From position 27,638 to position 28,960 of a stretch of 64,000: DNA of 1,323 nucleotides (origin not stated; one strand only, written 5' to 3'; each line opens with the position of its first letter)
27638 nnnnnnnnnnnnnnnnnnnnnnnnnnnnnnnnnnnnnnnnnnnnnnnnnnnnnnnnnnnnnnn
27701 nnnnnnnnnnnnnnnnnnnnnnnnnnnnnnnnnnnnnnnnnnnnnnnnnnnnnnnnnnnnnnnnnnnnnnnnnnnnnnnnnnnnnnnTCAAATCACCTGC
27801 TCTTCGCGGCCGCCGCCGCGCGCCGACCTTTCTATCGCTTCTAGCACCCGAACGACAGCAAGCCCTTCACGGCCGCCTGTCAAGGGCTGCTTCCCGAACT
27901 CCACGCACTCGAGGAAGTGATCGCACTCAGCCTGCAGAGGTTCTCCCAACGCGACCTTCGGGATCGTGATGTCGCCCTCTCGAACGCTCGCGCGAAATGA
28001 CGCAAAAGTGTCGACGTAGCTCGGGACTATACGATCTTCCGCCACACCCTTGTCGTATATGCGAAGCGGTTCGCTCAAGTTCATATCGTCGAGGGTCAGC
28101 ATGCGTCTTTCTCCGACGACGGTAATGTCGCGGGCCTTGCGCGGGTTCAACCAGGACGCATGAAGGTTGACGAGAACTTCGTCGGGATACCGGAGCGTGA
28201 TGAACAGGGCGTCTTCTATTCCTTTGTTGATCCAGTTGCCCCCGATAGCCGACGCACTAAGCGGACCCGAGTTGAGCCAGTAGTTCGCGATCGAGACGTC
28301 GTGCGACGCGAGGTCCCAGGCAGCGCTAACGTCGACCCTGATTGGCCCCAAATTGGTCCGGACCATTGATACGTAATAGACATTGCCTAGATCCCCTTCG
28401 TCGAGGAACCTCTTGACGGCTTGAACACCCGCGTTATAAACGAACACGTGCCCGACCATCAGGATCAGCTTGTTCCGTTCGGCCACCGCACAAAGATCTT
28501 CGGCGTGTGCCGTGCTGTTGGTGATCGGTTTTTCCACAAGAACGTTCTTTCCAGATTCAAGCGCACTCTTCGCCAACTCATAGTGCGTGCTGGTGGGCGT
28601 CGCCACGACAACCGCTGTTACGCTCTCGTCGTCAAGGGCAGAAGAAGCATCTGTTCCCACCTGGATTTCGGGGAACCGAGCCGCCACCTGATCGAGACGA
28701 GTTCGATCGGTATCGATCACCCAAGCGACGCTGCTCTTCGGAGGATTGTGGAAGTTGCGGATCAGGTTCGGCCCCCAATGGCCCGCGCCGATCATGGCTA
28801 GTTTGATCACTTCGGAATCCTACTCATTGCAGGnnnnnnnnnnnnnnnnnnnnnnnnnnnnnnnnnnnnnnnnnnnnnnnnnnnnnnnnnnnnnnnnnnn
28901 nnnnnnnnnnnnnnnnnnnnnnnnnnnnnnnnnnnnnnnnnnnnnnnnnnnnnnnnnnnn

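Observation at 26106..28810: WbpB/WbpE/WbpD-like oxidoreductase–aminotransferase–acetyltransferase operon: predicted 2,3-diacetamido-2,3-dideoxy sugar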

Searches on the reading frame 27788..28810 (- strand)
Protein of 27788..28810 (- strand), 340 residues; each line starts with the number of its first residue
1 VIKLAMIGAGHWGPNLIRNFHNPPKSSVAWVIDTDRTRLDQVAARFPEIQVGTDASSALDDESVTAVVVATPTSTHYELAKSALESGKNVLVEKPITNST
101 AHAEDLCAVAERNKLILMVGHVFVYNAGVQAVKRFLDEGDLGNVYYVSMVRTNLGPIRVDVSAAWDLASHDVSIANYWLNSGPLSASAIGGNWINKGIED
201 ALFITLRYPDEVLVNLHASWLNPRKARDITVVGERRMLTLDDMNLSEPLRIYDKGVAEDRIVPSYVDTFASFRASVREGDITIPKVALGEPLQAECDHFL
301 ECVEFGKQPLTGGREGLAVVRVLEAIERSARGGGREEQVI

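Call 5: search_protein_families(library=pfam, proteins=[window:27788-28810:-])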
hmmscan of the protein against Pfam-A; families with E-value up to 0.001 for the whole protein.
window:27788-28810:- (340 aa): 3 families
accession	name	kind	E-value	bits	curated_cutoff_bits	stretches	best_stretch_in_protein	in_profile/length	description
PF01408.29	GFO_IDH_MocA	-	5.1e-26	92.2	24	1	2-121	1-120/120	Oxidoreductase family, NAD-binding Rossmann fold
PF22725.1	GFO_IDH_MocA_C3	-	1.4e-14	54.6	27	1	129-238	1-123/124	GFO/IDH/MocA C-terminal domain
PF02894.22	GFO_IDH_MocA_C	-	6.8e-11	42.8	22.9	1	136-333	4-213/218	Oxidoreductase family, C-terminal alpha/beta domain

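Call 6: search_protein_families(library=ncbifam, proteins=[window:27788-28810:-])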
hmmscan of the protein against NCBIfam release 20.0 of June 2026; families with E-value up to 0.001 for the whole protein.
window:27788-28810:- (340 aa): 9 families
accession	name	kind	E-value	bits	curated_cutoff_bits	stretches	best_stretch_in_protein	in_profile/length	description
NF040723.1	UDP-GlcNAcDh_Arch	equivalog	7.1e-49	166.9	450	2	2-257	1-252/302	UDP-N-acetylglucosamine 3-dehydrogenase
TIGR04380.1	myo_inos_iolG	equivalog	5.3e-30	104.4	355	1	1-266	1-278/330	inositol 2-dehydrogenase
NF008607.0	PRK11579.1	subfamily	1.3e-21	77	330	1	39-148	40-149/346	oxidoreductase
NF041392.1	XylDh_Gfo6_Halo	equivalog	3.5e-21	75.4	350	1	2-148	17-167/350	D-xylose 1-dehydrogenase Gfo6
NF007574.0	PRK10206.1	equivalog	3.5e-16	59.2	352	1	36-147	38-149/345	oxidoreductase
NF052479.1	LevoglcsnDh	equivalog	5.3e-16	58.3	650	1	28-145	38-155/386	levoglucosan dehydrogenase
NF058563.1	BT_2159_fam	equivalog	7.4e-15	54.8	650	1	2-151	1-150/350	disaccharide 3-dehydrogenase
NF058561.1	BT_2158_fam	equivalog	4.8e-13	48.5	750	1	3-149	37-182/487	glycoside 3-dehydrogenase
NF052679.1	InsChiInosDhIolG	equivalog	2.8e-11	43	540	1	2-154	3-158/343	bifunctional inositol 2-dehydrogenase/D-chiro-inositol 1-dehydrogenase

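Call 7: search_solved_structures(query=window:27788-28810:-, max_evalue=0.00001, show_alignments=2)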
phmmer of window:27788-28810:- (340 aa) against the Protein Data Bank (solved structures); distinct sequences matched with E-value up to 0.00001: 71 (the best 60 are shown).
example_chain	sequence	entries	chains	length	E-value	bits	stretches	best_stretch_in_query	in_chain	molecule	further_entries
3c1a_A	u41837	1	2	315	3.9e-26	95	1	2-244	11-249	Putative oxidoreductase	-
6nor_A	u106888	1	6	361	8.3e-22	80.8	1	4-241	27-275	Putative NAD dependent dehydrogenase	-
7bvj_A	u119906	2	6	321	7.5e-19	71.1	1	4-265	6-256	Oxidoreductase, NAD-binding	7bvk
5a02_A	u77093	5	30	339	4.1e-16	62.1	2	57-146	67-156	ALDOSE-ALDOSE OXIDOREDUCTASE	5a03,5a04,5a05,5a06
7xr9_A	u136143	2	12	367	1.2e-15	60.5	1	27-147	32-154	DgpA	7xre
3e82_A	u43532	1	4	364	1.6e-15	60.1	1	2-183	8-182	Putative oxidoreductase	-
6z3b_B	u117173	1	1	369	1.7e-15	60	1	4-154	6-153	Gfo/Idh/MocA family oxidoreductase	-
6z3b_A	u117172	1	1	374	1.8e-15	60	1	4-154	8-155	Gfo/Idh/MocA family oxidoreductase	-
6z3c_AAA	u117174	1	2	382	1.9e-15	59.9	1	4-154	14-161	Gfo/Idh/MocA family oxidoreductase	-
3kux_A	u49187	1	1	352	2.2e-15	59.7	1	24-148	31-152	Putative oxidoreductase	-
9azo_A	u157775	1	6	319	3.6e-15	59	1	2-219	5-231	PmdC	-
3hnp_A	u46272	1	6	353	3.9e-14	55.6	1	41-147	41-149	Oxidoreductase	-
3fhl_A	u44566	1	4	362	6.5e-14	54.9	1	43-144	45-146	Putative oxidoreductase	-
3evn_A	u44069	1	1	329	9.4e-14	54.3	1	57-149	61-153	Oxidoreductase, Gfo/Idh/MocA family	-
4hkt_A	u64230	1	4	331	1.1e-13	54.1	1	4-201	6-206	Inositol 2-dehydrogenase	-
3q2k_A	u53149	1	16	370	2.6e-10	43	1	3-335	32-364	oxidoreductase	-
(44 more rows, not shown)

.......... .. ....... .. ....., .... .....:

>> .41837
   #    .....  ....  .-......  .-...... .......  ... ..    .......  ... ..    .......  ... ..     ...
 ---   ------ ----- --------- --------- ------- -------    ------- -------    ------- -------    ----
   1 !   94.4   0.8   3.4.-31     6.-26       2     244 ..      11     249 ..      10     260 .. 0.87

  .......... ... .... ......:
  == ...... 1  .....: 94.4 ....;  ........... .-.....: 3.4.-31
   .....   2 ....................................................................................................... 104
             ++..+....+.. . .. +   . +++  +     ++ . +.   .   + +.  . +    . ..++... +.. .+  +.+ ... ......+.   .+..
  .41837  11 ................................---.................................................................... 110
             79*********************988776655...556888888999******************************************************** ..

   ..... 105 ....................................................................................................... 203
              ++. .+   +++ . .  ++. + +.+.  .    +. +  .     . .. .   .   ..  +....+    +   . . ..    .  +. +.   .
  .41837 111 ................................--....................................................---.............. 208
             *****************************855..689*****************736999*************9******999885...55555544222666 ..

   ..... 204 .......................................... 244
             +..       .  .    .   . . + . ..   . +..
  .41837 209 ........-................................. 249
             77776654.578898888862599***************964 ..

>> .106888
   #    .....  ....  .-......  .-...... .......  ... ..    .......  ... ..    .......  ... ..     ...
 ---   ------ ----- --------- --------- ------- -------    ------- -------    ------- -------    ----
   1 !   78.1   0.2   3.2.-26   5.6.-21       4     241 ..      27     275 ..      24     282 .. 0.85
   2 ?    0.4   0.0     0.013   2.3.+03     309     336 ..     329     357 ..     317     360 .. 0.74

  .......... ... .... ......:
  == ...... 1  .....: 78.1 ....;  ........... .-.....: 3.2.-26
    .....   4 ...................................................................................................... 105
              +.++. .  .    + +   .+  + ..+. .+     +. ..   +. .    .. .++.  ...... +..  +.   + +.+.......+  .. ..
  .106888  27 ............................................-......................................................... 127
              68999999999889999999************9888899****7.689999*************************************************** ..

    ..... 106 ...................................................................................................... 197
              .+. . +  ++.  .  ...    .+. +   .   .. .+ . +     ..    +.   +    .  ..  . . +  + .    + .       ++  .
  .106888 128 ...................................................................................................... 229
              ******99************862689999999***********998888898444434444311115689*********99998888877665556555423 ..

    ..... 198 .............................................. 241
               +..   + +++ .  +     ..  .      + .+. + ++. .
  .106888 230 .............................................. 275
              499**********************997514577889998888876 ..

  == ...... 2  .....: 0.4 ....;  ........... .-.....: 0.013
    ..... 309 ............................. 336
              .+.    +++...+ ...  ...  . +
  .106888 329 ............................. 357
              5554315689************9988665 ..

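Call 13: find_related_loci(query=window:27788-28810:-, collection=genome_contigs, flank=8000)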
Query window:27788-28810:- (340 aa) in genome_contigs; peptide patterns used: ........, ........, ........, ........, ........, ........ (x = any residue, [..] = any of these).
600 stretches matched a pattern (row limit reached: there are more); 528 encode a relative of the query (tblastn E <= 1e-3); the best 80 are kept; 80 distinct loci.
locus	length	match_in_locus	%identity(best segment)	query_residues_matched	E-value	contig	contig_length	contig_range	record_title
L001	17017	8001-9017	69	1-339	1e-161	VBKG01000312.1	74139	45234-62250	MAG: Deltaproteobacteria bacterium isolate DP_3 14_1009_13_30cm_scaffold_1524, whole genome shotgun sequence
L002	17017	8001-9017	67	1-339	2e-160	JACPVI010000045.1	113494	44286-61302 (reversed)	MAG: Myxococcales bacterium isolate NC_groundwater_780_Ag_S2p5_69_11 JBCH_GD18_4_SO25_S179_scaffold_453020, whole genome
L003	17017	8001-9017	67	1-339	7e-157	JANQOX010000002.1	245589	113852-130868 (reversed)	MAG: Myxococcota bacterium isolate IP29b_bin.147 k99_2719809, whole genome shotgun sequence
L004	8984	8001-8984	66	1-328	4e-155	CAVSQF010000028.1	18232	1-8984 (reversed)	MAG: uncultured delta proteobacterium isolate MFD01476.bin.1.163 genome assembly, contig: contig_27955, whole genome sho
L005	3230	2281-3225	70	1-315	2e-161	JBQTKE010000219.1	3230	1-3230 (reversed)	MAG: Myxococcaceae bacterium isolate SAW187 c_000000344508, whole genome shotgun sequence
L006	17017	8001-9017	65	1-339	2e-153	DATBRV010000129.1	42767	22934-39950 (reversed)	MAG TPA_asm: Myxococcota bacterium isolate SMAG_U4138 k141_1541154, whole genome shotgun sequence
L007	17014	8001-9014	62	1-339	9e-145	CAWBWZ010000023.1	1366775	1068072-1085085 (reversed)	MAG: uncultured Acidobacteriota bacterium isolate MFD07386.bin.2.49 genome assembly, contig: contig_9594, whole genome s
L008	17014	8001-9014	65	1-339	2e-144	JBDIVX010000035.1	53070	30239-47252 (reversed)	MAG: Polyangiales bacterium isolate Bin_29 NODE_323_length_53070_cov_7.051999, whole genome shotgun sequence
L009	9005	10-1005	65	8-339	1e-143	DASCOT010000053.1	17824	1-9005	MAG TPA_asm: Acidobacteriota bacterium isolate Fu_MAG_28 c_000000535391, whole genome shotgun sequence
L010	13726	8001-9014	63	1-339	3e-143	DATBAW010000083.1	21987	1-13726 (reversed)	MAG TPA_asm: Thermoanaerobaculia bacterium isolate SMAG_U5742 k141_704442, whole genome shotgun sequence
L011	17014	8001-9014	63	1-339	7e-143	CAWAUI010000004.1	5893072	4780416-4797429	MAG: Thermoanaerobaculaceae bacterium isolate MFD09730.bin.2.32 genome assembly, contig: contig_588, whole genome shotgu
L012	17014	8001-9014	62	1-339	1e-142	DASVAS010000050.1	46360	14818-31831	MAG TPA_asm: Thermoanaerobaculia bacterium isolate SMAG_U1959 k141_1218467, whole genome shotgun sequence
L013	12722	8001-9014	62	1-339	5e-140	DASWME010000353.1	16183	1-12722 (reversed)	MAG TPA_asm: Thermoanaerobaculia bacterium isolate SMAG_U3379 k141_268000, whole genome shotgun sequence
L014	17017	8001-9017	60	1-339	2e-139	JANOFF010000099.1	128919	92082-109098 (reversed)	MAG: bacterium isolate SOY_65_concoct_162_sub SOY_65_k141_4020650, whole genome shotgun sequence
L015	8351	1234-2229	64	4-336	1e-138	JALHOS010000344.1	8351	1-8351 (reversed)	MAG: Myxococcaceae bacterium isolate bin.172 c_000000029720, whole genome shotgun sequence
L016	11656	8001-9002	60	1-336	3e-138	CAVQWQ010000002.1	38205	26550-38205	MAG: uncultured Actinomycetes bacterium isolate MFD01872.bin.2.262 genome assembly, contig: contig_108164, whole genome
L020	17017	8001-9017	57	1-339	2e-135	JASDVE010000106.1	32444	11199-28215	MAG: Myxococcota bacterium isolate P24860_114_MAG_113 P24860_114_S12_metaspades_1918_length_32444_cov_5, whole genome sh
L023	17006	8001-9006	51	1-339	1e-106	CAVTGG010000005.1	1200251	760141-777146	MAG: uncultured Acidobacteriota bacterium isolate MFD09212.bin.1.4 genome assembly, contig: contig_25123, whole genome s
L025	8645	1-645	69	125-339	3e-102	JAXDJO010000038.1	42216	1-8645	MAG: Actinomycetota bacterium isolate BP_573 scaffold_3026694, whole genome shotgun sequence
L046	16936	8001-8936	35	2-324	5e-64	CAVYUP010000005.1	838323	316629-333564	MAG: uncultured Bacteroidetes bacterium isolate MFD01721.bin.1.11 genome assembly, contig: contig_46371, whole genome sh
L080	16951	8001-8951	31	2-340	2e-45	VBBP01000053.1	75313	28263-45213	MAG: Candidatus Bathyarchaeota archaeon isolate BA_21 14_1009_12_30cm_scaffold_174, whole genome shotgun sequence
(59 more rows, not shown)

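Call 14: find_encoding_contigs(protein=window:27788-28810:-, flank=8000, max_places=6)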
Protein window:27788-28810:- (340 aa): 2 contigs read that carry it; 1 place shown.
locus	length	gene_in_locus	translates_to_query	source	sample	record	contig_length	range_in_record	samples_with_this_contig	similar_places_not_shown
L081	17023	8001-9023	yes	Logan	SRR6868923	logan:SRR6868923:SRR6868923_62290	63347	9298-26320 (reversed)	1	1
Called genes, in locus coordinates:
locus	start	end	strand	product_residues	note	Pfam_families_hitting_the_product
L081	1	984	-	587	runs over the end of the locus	-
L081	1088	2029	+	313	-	PF08241:Methyltransf_11, PF08242:Methyltransf_12, PF13649:Methyltransf_25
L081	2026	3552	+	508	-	PF00535:Glycos_transf_2, PF10111:Glyco_tranf_2_2, PF13489:Methyltransf_23, PF08241:Methyltransf_11, PF08242:Methyltransf_12 (faint), PF13649:Methyltransf_25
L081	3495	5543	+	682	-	-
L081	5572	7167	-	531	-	-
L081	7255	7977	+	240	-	PF00535:Glycos_transf_2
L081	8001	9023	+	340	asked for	PF01408:GFO_IDH_MocA, PF02894:GFO_IDH_MocA_C, PF22725:GFO_IDH_MocA_C3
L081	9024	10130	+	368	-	PF01041:DegT_DnrJ_EryC1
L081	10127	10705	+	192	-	PF25084:LbH_EIF2B (weak), PF25087:GMPPB_C (faint), PF00132:Hexapep, PF14602:Hexapep_2 (weak)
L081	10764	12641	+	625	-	PF27503:Rv3811_N (weak), PF01510:Amidase_2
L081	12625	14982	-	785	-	PF09586:YfhO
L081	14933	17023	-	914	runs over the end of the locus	PF08486:SpoIID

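Call 30: find_homologous_proteins(query=window:27788-28810:-, max_evalue=1e-20)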
Query window:27788-28810:- (340 aa): 7207 proteins with E <= 1e-20 among 8000 candidates; the best 120 are listed.
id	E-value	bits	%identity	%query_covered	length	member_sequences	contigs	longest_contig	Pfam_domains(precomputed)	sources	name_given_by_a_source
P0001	3.2e-211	718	94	98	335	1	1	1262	PF01408.29,PF22725.2,PF02894.23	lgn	-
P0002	5.6e-165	566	72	100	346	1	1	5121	PF01408.29,PF22725.2,PF02894.23,PF01118.31,PF03807.24,PF03447.23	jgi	jgi:predicted dehydrogenase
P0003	1.7e-164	565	73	100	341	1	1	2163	PF01408.29,PF22725.2,PF02894.23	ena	-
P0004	9.9e-164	562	73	100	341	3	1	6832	PF01408.29,PF22725.2,PF02894.23,PF01118.31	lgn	-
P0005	1.7e-163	561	72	100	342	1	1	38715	PF01408.29,PF22725.2,PF02894.23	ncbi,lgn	-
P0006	2.5e-163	561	71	100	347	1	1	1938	PF01408.29,PF22725.2,PF02894.23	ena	-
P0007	4.1e-163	560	72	100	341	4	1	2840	PF01408.29,PF22725.2,PF02894.23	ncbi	-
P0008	2.5e-162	558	71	100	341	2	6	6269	PF01408.29,PF22725.2,PF02894.23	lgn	-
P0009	3.6e-162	557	71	100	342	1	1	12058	PF01408.29,PF22725.2,PF02894.23,PF03807.24,PF03447.23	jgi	jgi:predicted dehydrogenase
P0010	4.3e-162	557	71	100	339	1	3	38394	PF01408.29,PF22725.2,PF02894.23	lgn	-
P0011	3.3e-161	554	71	100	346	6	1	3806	PF01408.29,PF22725.2,PF02894.23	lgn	-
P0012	7.8e-161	553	70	100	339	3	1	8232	PF01408.29,PF22725.2,PF02894.23,PF03807.24,PF03447.23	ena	-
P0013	1.4e-160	552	70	100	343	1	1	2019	PF01408.29,PF22725.2,PF02894.23,PF03447.23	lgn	-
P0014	2.1e-160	551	70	100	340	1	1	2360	PF01408.29,PF22725.2,PF02894.23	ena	-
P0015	2.4e-160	551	71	100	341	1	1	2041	PF01408.29,PF22725.2,PF02894.23,PF03447.23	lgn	-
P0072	8.8e-156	536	69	100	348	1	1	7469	PF01408.29,PF22725.2,PF02894.23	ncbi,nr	ncbi:MAG TPA: Gfo/Idh/MocA family oxidoreductase [Acidimicrobiales bacterium]|nr:Gfo/Idh/MocA family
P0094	1.2e-154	532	67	100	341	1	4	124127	PF01408.29,PF22725.2,PF02894.23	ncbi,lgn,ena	ncbi:MAG: Gfo/Idh/MocA family protein [Myxococcaceae bacterium]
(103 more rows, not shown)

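Call 31: find_encoding_contigs(protein=P0072, flank=8000, max_places=2)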
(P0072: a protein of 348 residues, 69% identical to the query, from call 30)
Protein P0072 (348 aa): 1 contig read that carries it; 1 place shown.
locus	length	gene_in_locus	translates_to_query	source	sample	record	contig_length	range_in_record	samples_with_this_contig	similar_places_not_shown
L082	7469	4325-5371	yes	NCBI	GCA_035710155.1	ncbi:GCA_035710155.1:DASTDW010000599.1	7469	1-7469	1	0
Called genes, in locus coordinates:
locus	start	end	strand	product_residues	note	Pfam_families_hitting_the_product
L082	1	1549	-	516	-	PF16473:Rv2179c-like (faint), PF00929:RNase_T, PF01541:GIY-YIG (faint), PF27096:UvrC_M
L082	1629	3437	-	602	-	-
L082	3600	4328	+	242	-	PF00535:Glycos_transf_2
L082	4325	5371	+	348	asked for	PF01408:GFO_IDH_MocA, PF22725:GFO_IDH_MocA_C3, PF02894:GFO_IDH_MocA_C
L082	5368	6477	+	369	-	PF00266:Aminotran_5 (weak), PF01041:DegT_DnrJ_EryC1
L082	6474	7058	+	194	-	PF25084:LbH_EIF2B (weak), PF25087:GMPPB_C (faint), PF00132:Hexapep (weak), PF14602:Hexapep_2 (faint), PF00132:Hexapep (weak)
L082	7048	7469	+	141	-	?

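Call 32: find_encoding_contigs(protein=P0005, flank=9000, max_places=2)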
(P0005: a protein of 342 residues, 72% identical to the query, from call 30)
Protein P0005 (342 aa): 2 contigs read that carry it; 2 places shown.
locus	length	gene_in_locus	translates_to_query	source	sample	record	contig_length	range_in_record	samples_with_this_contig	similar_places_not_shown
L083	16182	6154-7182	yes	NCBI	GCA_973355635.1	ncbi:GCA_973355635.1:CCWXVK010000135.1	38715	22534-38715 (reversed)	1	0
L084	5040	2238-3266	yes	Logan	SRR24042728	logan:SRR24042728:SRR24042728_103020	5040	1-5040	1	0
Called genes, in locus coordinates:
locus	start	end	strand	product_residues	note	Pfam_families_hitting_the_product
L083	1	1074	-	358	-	?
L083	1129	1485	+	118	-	-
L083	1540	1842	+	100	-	PF02311:AraC_binding, PF07883:Cupin_2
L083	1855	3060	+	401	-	PF13489:Methyltransf_23, PF07021:MetW, PF08241:Methyltransf_11 (weak), PF13649:Methyltransf_25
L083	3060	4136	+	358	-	PF20706:GT4-conflict (weak), PF00534:Glycos_transf_1, PF13692:Glyco_trans_1_4, PF13524:Glyco_trans_1_2 (faint)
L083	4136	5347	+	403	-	PF13439:Glyco_transf_4 (faint), PF13579:Glyco_trans_4_4 (weak), PF00534:Glycos_transf_1, PF13692:Glyco_trans_1_4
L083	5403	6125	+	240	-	PF00535:Glycos_transf_2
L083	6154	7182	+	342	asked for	PF01408:GFO_IDH_MocA, PF22725:GFO_IDH_MocA_C3, PF02894:GFO_IDH_MocA_C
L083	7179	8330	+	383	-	PF01041:DegT_DnrJ_EryC1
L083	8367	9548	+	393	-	-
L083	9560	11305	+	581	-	PF10131:PTPS_related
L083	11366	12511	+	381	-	-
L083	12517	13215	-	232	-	PF00535:Glycos_transf_2, PF10111:Glyco_tranf_2_2 (weak), PF13641:Glyco_tranf_2_3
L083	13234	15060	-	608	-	-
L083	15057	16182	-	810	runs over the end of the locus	PF07250:Glyoxal_oxid_N, PF09118:GO-like_E_set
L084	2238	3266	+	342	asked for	PF01408:GFO_IDH_MocA, PF22725:GFO_IDH_MocA_C3, PF02894:GFO_IDH_MocA_C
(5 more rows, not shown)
